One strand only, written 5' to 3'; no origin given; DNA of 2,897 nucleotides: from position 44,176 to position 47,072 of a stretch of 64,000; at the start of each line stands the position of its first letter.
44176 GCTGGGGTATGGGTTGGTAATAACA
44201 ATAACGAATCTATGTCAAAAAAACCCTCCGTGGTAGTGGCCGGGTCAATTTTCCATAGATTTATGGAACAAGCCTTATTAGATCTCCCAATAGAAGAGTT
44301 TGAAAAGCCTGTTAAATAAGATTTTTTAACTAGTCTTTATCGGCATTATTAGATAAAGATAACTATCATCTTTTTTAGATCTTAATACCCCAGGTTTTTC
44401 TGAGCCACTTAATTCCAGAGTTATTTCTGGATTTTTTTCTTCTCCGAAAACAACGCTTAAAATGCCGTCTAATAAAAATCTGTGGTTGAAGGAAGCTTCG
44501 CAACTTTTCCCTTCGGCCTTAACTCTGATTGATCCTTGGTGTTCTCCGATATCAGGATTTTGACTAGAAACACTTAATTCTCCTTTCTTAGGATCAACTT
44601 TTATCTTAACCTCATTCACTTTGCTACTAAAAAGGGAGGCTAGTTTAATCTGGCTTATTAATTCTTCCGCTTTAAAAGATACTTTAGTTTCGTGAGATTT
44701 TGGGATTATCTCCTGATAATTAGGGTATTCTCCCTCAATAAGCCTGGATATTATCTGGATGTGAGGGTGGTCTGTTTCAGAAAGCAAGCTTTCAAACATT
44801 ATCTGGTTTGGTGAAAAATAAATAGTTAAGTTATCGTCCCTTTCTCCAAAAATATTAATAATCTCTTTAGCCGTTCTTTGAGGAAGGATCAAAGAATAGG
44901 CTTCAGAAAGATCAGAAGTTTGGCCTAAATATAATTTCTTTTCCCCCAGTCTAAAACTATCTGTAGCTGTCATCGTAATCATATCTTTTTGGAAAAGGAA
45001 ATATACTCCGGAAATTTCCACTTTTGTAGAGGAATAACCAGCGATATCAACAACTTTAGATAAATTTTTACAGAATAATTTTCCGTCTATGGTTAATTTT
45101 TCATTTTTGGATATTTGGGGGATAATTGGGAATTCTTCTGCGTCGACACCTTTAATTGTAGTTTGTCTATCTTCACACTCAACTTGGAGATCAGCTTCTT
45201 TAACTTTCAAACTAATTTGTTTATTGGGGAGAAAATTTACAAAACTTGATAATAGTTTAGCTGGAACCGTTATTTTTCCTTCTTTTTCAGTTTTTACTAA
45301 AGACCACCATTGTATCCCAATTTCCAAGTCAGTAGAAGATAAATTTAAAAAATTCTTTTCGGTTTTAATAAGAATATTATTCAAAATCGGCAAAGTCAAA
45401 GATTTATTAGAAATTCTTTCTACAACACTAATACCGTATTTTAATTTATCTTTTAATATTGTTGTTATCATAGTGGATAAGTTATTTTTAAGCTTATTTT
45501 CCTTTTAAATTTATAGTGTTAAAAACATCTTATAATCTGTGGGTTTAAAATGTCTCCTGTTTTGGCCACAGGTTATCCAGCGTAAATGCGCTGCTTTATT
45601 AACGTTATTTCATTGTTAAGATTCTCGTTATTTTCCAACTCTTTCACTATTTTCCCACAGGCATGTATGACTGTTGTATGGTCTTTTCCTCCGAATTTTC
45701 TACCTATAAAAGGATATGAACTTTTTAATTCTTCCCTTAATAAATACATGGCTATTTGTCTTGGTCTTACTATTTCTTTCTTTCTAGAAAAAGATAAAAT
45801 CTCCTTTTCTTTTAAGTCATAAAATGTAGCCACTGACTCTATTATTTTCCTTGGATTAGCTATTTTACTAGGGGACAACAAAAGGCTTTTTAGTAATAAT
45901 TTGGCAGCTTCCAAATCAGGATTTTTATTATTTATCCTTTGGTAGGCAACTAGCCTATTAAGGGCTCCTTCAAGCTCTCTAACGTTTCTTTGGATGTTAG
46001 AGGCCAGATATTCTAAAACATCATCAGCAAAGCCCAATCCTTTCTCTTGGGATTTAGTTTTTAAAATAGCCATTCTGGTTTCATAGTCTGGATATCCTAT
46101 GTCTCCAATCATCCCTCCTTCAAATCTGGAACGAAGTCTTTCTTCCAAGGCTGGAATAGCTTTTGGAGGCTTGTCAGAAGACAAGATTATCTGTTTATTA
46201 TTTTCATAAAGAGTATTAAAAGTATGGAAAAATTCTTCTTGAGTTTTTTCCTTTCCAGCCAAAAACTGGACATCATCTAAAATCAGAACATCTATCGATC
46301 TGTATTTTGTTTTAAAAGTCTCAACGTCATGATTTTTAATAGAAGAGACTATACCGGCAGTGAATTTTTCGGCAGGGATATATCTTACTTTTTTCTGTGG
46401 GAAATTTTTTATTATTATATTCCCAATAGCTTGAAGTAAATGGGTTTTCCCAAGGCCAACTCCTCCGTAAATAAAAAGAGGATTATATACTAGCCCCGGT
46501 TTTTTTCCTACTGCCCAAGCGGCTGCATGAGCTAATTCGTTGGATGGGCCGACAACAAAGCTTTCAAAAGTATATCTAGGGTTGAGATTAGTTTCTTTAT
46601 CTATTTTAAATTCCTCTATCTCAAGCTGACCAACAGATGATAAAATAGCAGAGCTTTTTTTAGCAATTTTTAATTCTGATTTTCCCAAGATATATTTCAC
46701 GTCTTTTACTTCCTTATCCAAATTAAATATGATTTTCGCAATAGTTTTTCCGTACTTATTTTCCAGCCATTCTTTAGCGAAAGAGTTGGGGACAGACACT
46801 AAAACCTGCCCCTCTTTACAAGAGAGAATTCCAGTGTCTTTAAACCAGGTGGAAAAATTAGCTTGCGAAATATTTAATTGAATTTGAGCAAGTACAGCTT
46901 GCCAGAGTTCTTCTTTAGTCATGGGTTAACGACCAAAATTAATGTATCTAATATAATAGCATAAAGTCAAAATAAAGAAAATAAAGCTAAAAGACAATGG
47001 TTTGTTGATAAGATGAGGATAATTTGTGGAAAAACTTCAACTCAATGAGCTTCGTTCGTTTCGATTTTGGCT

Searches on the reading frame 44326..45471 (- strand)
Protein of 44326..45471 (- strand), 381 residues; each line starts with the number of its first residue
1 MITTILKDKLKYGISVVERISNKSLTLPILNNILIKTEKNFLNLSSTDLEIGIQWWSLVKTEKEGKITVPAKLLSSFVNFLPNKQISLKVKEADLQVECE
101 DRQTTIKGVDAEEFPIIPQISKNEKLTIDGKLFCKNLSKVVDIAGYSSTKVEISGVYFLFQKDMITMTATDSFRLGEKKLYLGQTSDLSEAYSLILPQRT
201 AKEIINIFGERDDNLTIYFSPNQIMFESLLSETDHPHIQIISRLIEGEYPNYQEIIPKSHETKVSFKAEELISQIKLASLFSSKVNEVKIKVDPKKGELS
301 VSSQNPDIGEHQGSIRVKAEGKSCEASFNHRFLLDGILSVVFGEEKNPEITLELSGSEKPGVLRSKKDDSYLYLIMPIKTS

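Call 70: search_protein_families(library=pfam, proteins=[window:44326-45471:-], max_evalue=0.00001)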
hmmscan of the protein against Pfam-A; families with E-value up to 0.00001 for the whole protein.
window:44326-45471:- (381 aa): 3 families
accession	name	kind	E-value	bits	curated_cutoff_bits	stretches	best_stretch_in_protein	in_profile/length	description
PF02767.21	DNA_pol3_beta_2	-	9.1e-23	81.2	27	2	128-251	2-116/116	DNA polymerase III beta subunit, central domain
PF02768.20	DNA_pol3_beta_3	-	6.9e-22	78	27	1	254-378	2-120/121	DNA polymerase III beta subunit, C-terminal domain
PF00712.24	DNA_pol3_beta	-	1.2e-20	74.3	24.4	1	4-118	4-120/120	DNA polymerase III beta subunit, N-terminal domain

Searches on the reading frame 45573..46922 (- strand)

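Call 70: search_protein_families(library=pfam, proteins=[window:45573-46922:-], max_evalue=0.00001)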
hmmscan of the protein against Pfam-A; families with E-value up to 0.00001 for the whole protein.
window:45573-46922:- (449 aa): 4 families
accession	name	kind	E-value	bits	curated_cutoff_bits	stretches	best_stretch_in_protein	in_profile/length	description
PF00308.24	Bac_DnaA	-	6.6e-72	241.4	23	1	113-272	1-160/162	Bacterial DnaA ATPAse domain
PF08299.17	Bac_DnaA_C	-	6.9e-28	96.9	31.5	1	358-425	2-69/69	Bacterial dnaA protein helix-turn-helix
PF11638.13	DnaA_N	-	1.3e-17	63.7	24.6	1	4-64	1-62/65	DnaA N-terminal domain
PF01695.23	IstB_IS21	-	2.1e-08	34.4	24.1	1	150-252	96-195/238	IstB-like ATP binding protein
